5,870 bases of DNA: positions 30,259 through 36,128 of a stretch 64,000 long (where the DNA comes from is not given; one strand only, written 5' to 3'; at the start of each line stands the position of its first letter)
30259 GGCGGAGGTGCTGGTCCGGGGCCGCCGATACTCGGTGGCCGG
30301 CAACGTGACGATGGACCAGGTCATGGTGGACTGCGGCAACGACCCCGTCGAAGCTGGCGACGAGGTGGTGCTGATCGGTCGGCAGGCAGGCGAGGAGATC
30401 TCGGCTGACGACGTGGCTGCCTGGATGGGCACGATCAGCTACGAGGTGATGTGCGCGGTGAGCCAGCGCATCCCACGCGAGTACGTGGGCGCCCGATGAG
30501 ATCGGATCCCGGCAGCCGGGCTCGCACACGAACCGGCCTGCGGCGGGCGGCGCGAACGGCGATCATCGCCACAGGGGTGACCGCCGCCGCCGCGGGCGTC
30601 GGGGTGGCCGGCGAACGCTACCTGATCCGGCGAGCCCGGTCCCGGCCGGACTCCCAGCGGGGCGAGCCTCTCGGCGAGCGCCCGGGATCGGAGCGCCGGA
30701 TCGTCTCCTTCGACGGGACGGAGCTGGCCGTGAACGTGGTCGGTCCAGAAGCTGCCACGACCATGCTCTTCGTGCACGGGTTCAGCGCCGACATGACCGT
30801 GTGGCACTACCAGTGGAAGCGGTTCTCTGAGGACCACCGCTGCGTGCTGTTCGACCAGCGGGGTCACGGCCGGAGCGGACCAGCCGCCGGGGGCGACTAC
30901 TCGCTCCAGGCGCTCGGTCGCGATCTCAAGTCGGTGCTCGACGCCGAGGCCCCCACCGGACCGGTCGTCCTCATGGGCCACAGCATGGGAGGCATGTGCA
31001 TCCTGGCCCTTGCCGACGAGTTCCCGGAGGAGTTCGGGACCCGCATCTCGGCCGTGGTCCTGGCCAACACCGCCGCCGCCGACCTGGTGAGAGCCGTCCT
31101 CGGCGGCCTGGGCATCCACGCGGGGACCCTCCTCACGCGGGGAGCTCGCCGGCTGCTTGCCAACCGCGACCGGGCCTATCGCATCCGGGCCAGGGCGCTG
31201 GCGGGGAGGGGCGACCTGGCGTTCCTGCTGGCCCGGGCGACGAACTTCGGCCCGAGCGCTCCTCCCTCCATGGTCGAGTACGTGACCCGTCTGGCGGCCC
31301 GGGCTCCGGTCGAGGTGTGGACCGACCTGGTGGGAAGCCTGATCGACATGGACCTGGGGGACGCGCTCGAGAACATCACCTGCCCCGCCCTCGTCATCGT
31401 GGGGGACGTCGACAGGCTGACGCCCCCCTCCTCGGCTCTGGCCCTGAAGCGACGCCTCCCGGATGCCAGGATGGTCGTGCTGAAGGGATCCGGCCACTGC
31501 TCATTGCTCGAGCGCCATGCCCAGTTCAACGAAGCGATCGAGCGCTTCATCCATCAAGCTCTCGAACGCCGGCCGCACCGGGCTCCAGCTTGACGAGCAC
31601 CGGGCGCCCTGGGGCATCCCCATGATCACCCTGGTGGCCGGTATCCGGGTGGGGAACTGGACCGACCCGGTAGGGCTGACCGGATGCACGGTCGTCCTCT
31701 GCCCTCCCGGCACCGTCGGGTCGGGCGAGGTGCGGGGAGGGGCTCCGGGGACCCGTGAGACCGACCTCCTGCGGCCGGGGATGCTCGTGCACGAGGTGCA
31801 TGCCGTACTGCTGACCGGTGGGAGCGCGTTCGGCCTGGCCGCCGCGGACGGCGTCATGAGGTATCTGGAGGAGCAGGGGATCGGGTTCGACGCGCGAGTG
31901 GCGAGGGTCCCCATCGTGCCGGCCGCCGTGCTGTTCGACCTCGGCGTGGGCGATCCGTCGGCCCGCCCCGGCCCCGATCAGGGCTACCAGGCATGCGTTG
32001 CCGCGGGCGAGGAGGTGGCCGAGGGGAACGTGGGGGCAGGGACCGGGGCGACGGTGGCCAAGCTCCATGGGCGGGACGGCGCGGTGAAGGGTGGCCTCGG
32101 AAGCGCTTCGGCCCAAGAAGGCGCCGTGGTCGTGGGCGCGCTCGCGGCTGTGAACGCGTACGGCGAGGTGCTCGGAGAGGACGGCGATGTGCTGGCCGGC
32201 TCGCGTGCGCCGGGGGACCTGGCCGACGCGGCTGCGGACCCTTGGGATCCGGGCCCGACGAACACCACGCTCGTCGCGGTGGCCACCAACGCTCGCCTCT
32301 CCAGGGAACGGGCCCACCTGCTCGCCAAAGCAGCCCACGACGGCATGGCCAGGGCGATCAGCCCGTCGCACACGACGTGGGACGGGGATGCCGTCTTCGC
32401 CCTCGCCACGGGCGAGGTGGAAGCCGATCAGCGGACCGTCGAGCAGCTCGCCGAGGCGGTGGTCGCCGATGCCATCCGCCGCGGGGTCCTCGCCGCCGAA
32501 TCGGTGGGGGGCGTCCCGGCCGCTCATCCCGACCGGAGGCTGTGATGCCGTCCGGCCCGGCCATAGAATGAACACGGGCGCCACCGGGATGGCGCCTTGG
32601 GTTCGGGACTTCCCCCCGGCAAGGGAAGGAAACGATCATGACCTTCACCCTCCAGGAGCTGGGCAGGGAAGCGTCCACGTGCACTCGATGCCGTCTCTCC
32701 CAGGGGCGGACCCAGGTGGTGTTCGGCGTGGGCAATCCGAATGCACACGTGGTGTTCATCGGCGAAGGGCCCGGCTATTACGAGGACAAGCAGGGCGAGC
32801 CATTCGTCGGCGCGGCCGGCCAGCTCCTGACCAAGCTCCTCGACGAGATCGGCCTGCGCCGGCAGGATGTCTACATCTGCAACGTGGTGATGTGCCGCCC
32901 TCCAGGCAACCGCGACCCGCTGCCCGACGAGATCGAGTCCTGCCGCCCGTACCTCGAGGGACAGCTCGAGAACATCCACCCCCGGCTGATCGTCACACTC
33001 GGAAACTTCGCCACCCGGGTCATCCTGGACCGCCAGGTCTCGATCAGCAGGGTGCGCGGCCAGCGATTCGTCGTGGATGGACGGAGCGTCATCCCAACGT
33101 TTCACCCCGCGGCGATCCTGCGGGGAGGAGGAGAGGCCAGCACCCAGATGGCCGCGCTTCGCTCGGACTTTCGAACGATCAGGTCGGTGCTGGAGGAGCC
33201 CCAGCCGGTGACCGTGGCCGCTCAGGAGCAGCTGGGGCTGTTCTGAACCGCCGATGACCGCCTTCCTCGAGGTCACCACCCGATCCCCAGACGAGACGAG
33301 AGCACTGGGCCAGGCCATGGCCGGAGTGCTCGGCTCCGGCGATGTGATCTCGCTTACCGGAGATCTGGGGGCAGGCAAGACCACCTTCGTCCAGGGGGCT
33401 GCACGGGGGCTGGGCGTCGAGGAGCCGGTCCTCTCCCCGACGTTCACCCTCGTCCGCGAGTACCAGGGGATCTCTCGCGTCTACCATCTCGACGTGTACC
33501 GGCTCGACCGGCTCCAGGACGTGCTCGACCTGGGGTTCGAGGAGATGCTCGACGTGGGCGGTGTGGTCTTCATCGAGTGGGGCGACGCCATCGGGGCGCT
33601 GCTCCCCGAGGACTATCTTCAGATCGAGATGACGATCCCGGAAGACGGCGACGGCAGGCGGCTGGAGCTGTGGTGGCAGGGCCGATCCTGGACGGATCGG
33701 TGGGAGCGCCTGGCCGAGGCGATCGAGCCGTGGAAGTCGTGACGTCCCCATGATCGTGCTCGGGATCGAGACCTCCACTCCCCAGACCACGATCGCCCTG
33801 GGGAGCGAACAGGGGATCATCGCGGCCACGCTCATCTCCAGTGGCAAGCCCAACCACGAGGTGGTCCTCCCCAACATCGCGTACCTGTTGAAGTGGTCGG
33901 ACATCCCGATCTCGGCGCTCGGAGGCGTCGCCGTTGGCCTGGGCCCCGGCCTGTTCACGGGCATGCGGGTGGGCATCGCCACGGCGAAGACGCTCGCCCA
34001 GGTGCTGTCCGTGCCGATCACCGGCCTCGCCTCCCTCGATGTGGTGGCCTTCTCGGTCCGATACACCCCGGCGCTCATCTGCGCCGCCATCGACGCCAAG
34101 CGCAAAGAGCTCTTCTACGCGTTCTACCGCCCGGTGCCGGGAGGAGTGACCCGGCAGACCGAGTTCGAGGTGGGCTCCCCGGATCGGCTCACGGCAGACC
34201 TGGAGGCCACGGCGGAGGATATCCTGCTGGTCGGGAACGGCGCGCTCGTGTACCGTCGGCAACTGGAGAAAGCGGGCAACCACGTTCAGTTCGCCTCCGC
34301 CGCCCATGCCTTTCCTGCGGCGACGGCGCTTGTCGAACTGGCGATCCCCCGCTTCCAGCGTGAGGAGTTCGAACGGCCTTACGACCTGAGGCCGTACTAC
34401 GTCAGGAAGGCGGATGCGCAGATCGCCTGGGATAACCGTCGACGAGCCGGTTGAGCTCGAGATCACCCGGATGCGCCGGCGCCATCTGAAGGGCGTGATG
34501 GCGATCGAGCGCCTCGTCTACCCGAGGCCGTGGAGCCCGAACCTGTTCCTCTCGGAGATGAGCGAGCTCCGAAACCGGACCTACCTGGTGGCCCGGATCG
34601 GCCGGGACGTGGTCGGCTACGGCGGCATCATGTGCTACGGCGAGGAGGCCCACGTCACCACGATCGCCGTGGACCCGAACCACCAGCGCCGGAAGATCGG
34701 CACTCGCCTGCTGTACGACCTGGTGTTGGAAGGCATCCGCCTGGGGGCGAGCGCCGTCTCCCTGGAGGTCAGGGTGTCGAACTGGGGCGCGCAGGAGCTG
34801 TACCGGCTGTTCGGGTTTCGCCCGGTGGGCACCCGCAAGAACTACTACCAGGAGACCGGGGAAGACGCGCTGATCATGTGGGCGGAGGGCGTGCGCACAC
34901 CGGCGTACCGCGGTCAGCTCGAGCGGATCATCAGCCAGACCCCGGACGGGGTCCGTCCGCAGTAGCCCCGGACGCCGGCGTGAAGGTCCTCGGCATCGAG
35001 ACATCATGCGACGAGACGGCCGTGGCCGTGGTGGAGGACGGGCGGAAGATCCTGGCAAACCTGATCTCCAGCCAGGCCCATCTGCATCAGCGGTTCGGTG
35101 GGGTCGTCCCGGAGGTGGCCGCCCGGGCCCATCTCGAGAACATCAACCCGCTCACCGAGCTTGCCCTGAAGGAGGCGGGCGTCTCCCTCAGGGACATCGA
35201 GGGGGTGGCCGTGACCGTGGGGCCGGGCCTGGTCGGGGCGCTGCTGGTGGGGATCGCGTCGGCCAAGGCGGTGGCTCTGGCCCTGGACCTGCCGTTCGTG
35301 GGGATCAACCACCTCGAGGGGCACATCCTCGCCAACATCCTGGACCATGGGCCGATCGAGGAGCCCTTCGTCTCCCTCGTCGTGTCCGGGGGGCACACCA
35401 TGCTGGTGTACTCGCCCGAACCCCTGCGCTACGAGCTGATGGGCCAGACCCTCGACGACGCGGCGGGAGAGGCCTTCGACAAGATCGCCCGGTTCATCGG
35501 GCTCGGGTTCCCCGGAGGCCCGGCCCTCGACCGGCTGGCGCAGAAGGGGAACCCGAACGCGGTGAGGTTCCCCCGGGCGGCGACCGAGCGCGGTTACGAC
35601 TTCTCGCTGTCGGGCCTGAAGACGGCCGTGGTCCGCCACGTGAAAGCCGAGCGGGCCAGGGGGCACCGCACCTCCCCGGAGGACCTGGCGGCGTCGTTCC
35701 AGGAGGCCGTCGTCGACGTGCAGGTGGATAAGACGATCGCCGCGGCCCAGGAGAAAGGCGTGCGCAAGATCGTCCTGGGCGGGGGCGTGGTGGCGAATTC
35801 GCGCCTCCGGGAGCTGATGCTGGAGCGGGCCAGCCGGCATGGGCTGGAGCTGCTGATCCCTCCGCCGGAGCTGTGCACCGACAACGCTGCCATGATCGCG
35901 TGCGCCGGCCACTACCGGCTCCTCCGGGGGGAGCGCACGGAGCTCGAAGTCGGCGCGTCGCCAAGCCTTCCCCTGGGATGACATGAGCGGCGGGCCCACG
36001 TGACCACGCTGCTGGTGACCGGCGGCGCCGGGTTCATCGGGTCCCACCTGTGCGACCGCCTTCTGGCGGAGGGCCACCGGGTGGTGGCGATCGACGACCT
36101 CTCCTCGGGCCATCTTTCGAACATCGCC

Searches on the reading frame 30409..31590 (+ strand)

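Call 34: search_protein_families(library=pfam, proteins=[window:30409-31590:+], max_evalue=0.001)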
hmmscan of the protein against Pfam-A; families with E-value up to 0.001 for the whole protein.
window:30409-31590:+ (394 aa): 8 families
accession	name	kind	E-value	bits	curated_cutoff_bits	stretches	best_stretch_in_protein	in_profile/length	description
PF00561.26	Abhydrolase_1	-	9.6e-27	94.6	25.8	1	118-368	2-243/245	alpha/beta hydrolase fold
PF12697.13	Abhydrolase_6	-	4.6e-25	90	26.3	1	120-376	2-217/217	Alpha/beta hydrolase family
PF12146.15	Hydrolase_4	-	1.6e-19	70.6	27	1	115-224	3-112/239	Serine aminopeptidase, S33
PF08386.16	Abhydrolase_4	-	5.7e-07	30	21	1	324-383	34-93/103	TAP-like protein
PF00756.26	Esterase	-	3.5e-05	24.1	22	1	167-211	96-142/251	Putative esterase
PF00326.27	Peptidase_S9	-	5.2e-05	23.3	22.6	0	186-223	66-103/213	Prolyl oligopeptidase family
PF00975.26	Thioesterase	-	8.1e-05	23.4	26.4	1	150-220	35-101/226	Thioesterase domain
PF12695.13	Abhydrolase_5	-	0.00035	20.8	27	0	317-365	93-142/164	Alpha/beta hydrolase family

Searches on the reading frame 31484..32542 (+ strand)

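Call 34: search_protein_families(library=pfam, proteins=[window:31484-32542:+], max_evalue=0.001)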
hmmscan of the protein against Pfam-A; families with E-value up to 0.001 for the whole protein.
window:31484-32542:+ (353 aa): 1 family
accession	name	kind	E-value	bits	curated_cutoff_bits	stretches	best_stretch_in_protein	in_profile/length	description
PF03576.19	Peptidase_S58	-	2.6e-42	145.8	23.9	1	48-344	3-302/307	Peptidase family S58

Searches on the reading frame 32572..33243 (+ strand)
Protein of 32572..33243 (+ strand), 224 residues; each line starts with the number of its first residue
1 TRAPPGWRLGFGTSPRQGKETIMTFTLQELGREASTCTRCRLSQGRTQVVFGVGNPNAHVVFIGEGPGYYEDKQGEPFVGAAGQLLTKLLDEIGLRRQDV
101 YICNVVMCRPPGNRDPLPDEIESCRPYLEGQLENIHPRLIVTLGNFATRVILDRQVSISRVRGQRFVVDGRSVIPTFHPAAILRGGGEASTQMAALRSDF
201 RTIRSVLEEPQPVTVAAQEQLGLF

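Call 34: search_protein_families(library=pfam, proteins=[window:32572-33243:+], max_evalue=0.001)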
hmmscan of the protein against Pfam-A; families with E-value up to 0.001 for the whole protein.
window:32572-33243:+ (224 aa): 1 family
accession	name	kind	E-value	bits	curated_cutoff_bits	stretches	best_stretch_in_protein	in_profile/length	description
PF03167.25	UDG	-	3.3e-36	124.9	24.3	1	51-189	1-128/141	Uracil DNA glycosylase superfamily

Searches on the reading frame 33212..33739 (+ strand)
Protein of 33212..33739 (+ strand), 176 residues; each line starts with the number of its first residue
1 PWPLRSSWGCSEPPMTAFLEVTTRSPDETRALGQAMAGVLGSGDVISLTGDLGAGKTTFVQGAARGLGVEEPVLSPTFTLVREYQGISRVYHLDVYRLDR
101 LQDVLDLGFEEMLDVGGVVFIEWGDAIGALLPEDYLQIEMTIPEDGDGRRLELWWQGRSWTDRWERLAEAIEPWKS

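Call 34: search_protein_families(library=pfam, proteins=[window:33212-33739:+], max_evalue=0.001)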
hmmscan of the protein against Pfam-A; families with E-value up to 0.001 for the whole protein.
window:33212-33739:+ (176 aa): 1 family
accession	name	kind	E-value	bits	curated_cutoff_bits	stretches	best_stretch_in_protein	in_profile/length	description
PF02367.23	TsaE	-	7e-39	133.1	26.6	1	24-142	2-120/128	Threonylcarbamoyl adenosine biosynthesis protein TsaE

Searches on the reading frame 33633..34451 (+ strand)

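Call 34: search_protein_families(library=pfam, proteins=[window:33633-34451:+], max_evalue=0.001)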
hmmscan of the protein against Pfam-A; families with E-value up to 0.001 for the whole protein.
window:33633-34451:+ (273 aa): 1 family
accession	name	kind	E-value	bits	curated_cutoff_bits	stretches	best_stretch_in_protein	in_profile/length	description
PF00814.31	TsaD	-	1.1e-23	84.8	24.8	1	76-266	31-264/264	tRNA N6-adenosine threonylcarbamoyltransferase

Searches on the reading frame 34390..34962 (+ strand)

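Call 34: search_protein_families(library=pfam, proteins=[window:34390-34962:+], max_evalue=0.001)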
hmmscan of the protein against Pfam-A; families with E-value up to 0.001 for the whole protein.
window:34390-34962:+ (191 aa): 4 families
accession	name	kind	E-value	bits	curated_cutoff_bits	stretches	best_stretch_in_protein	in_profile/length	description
PF00583.31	Acetyltransf_1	-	1.6e-15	57.8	20.7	1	38-143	6-116/116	Acetyltransferase (GNAT) family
PF13508.13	Acetyltransf_7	-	2.1e-12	47.7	27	1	62-144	2-83/84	Acetyltransferase (GNAT) domain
PF13673.13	Acetyltransf_10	-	4.4e-10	40.1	23.6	1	58-149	26-113/128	Acetyltransferase (GNAT) domain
PF08445.16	FR47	-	0.00064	20.1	22.1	0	90-146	25-80/86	FR47-like protein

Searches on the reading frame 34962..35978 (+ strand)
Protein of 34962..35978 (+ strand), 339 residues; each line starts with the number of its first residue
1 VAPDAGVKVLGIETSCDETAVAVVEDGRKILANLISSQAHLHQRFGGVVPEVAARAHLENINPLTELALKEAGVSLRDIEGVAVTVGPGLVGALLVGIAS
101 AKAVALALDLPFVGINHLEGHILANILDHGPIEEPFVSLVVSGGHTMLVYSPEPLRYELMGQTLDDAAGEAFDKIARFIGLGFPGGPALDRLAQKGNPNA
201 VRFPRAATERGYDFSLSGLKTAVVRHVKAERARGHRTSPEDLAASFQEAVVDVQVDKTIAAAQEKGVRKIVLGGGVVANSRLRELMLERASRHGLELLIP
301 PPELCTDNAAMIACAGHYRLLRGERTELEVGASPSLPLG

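Call 73: search_protein_families(library=pfam, proteins=[window:34962-35978:+], max_evalue=0.001)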
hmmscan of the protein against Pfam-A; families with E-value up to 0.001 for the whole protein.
window:34962-35978:+ (339 aa): 3 families
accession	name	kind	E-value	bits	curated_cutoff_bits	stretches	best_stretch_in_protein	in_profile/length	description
PF00814.31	TsaD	-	8e-97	324.5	24.8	1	29-313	1-263/264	tRNA N6-adenosine threonylcarbamoyltransferase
PF22521.2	HypF_C_2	-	1.4e-09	38.5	27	1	224-301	153-228/241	Carbamoyltransferase, Kae1-like Domain, second subdomain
PF02543.21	Carbam_trans_N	-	4.5e-06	26.8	24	0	225-288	257-322/346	Carbamoyltransferase N-terminus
